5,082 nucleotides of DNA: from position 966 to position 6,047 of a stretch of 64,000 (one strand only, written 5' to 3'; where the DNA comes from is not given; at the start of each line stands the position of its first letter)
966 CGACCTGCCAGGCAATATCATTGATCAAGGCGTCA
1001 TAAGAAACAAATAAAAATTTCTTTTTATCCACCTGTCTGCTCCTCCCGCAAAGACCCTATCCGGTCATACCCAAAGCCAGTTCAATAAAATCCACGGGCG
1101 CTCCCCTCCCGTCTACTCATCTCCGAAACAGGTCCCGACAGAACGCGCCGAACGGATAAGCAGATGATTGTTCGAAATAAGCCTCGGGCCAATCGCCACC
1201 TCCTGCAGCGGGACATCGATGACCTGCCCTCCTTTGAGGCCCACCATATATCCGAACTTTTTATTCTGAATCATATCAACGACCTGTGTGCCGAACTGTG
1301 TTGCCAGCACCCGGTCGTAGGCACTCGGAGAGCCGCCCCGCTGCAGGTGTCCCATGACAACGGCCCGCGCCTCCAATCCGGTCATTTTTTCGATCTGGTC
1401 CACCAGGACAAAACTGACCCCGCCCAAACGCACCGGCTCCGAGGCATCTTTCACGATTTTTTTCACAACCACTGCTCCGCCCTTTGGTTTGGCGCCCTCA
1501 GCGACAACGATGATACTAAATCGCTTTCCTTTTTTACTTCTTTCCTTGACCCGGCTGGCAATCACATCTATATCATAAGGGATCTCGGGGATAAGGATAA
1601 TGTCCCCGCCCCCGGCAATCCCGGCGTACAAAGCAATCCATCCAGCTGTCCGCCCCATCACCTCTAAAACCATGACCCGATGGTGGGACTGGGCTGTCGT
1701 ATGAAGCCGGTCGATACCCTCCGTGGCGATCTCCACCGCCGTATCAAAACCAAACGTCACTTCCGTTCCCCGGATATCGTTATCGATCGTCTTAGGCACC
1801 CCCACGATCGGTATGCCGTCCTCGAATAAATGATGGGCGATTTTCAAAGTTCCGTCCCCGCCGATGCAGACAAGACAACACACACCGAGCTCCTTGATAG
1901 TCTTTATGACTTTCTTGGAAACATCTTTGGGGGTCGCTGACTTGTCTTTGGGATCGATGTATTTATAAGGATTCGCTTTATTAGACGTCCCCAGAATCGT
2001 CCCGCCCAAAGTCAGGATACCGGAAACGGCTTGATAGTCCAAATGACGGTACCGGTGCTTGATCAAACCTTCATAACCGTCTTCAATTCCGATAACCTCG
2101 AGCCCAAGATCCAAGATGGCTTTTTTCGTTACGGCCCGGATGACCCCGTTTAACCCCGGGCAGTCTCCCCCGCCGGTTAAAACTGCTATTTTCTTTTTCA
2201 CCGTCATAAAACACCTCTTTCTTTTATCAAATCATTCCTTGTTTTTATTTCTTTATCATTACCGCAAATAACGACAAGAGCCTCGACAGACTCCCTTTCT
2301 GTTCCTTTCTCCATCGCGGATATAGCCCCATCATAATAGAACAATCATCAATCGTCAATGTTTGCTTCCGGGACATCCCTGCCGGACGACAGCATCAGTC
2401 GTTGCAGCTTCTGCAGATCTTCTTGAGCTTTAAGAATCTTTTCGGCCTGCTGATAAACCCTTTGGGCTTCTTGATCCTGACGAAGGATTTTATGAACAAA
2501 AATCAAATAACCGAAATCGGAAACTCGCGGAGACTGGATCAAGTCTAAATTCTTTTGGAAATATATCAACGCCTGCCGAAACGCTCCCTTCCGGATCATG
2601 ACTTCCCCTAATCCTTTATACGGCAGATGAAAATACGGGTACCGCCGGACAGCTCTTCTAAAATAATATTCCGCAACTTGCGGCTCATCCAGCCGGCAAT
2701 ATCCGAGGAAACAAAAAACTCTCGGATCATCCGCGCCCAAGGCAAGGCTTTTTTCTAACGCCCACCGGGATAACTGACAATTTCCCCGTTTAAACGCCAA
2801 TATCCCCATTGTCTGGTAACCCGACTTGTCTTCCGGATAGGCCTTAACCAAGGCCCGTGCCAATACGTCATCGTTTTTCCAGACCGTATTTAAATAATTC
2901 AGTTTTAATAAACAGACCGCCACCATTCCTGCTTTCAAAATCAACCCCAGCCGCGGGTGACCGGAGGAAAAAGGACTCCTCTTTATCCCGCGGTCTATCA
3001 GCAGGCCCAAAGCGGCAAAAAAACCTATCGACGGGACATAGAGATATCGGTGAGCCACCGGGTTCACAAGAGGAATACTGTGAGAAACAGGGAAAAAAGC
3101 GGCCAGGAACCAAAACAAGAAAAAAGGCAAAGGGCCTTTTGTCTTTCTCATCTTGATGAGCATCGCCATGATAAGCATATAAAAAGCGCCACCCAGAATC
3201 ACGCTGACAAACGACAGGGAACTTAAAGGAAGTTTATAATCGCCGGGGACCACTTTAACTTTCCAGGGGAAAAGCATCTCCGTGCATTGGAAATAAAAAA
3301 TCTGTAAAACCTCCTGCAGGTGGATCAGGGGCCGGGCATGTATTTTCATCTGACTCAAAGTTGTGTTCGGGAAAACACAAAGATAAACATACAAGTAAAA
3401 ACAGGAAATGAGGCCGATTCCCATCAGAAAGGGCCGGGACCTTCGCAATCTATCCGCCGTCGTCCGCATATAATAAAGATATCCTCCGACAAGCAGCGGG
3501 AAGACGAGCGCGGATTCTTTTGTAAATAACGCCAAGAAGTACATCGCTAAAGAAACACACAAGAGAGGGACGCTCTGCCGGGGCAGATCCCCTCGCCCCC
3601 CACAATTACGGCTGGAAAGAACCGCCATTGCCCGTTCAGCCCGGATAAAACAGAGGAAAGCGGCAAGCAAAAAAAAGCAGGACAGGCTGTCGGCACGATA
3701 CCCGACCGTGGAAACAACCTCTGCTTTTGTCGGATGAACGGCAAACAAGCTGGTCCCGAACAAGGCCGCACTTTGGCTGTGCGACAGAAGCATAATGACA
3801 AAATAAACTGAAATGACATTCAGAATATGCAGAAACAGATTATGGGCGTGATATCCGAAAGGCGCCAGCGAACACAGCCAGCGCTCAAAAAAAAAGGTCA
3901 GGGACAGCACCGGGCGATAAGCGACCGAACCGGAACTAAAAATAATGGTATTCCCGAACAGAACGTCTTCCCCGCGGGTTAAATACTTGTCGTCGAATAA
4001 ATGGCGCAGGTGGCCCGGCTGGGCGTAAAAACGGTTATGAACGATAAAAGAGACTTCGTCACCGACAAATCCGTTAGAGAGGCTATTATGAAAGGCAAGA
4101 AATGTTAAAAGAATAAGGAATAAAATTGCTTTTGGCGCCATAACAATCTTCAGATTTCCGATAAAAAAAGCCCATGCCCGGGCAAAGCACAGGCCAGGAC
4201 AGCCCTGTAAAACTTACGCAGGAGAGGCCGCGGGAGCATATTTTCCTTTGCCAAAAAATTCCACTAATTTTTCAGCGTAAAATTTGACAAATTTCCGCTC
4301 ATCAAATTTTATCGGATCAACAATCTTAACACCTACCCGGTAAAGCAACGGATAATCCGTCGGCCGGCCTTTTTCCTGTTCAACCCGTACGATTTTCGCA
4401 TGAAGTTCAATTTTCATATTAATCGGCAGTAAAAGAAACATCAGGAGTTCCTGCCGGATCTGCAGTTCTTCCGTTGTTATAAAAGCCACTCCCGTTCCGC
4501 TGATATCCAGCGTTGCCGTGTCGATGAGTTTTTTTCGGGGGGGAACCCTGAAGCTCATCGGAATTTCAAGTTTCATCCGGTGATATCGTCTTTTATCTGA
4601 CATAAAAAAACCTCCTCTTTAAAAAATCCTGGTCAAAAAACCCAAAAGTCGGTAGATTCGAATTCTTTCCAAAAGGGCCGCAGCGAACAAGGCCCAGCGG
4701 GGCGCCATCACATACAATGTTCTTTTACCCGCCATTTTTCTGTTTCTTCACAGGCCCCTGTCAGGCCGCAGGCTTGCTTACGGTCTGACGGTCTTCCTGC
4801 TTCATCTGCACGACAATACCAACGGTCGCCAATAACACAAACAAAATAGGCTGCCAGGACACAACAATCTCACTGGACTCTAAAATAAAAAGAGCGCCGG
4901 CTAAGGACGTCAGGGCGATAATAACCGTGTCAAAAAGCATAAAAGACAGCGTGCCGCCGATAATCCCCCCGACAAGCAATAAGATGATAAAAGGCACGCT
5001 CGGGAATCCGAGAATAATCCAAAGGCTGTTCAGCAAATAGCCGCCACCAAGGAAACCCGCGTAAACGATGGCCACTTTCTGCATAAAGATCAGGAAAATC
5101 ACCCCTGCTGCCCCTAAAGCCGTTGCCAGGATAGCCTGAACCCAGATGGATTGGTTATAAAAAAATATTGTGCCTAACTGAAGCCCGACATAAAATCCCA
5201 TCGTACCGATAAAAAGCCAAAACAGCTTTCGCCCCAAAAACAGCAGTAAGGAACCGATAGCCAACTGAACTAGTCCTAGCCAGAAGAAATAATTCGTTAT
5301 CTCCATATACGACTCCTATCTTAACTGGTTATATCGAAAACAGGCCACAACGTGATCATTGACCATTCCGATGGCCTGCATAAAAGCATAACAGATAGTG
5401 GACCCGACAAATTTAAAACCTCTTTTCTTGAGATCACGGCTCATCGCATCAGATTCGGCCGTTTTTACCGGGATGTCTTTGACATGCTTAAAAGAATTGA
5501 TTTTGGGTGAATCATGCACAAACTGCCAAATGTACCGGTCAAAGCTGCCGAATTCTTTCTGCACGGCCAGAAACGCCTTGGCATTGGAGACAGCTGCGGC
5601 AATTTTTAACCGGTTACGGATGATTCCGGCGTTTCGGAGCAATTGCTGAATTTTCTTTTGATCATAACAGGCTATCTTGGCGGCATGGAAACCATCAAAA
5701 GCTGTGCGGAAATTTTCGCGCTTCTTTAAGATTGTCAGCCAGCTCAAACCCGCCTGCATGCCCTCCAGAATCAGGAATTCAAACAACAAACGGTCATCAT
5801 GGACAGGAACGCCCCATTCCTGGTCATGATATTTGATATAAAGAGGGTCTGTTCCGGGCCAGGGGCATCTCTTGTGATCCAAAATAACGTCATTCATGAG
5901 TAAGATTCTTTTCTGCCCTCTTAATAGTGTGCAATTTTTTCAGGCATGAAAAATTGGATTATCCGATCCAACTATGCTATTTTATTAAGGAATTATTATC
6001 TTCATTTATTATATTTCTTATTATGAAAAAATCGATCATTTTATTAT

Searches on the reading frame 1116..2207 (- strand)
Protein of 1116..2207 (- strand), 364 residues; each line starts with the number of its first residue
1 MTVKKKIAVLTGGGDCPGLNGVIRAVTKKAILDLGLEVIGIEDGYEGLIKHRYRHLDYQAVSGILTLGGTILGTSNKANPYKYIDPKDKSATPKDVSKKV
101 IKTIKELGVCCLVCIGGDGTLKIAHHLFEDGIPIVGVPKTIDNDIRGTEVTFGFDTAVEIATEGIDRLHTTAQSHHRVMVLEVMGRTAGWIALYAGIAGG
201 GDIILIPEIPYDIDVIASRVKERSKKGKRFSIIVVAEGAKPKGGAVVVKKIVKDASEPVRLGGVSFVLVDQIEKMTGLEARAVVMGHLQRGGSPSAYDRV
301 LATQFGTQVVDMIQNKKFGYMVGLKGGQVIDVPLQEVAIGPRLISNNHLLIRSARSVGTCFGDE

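Call 50: search_protein_families(library=pfam, proteins=[window:1116-2207:-], max_evalue=0.00001)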
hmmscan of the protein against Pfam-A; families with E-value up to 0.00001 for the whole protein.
window:1116-2207:- (364 aa): 2 families
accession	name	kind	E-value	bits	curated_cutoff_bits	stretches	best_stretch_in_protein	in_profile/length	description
PF00365.25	PFK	-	1.3e-105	353.2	30.9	1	6-313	1-277/277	Phosphofructokinase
PF01513.26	NAD_kinase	-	3.1e-06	27.9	25.5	1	92-138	59-103/130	ATP-NAD kinase N-terminal domain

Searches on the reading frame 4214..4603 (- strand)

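Call 20: search_protein_families(library=pfam, proteins=[window:4214-4603:-], max_evalue=0.01)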
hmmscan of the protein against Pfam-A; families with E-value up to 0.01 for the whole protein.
window:4214-4603:- (129 aa): 1 family
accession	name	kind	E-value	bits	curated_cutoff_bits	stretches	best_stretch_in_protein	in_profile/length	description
PF07238.19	PilZ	-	4.1e-11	43.5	22.5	1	3-104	1-95/102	PilZ domain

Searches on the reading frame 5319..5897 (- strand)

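Call 50: search_protein_families(library=pfam, proteins=[window:5319-5897:-], max_evalue=0.00001)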
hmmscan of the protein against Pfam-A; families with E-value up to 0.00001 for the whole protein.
window:5319-5897:- (193 aa): 1 family
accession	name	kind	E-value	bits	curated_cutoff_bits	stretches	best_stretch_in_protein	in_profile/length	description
PF03352.18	Adenine_glyco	-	2.5e-85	285.2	25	1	13-188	1-176/177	Methyladenine glycosylase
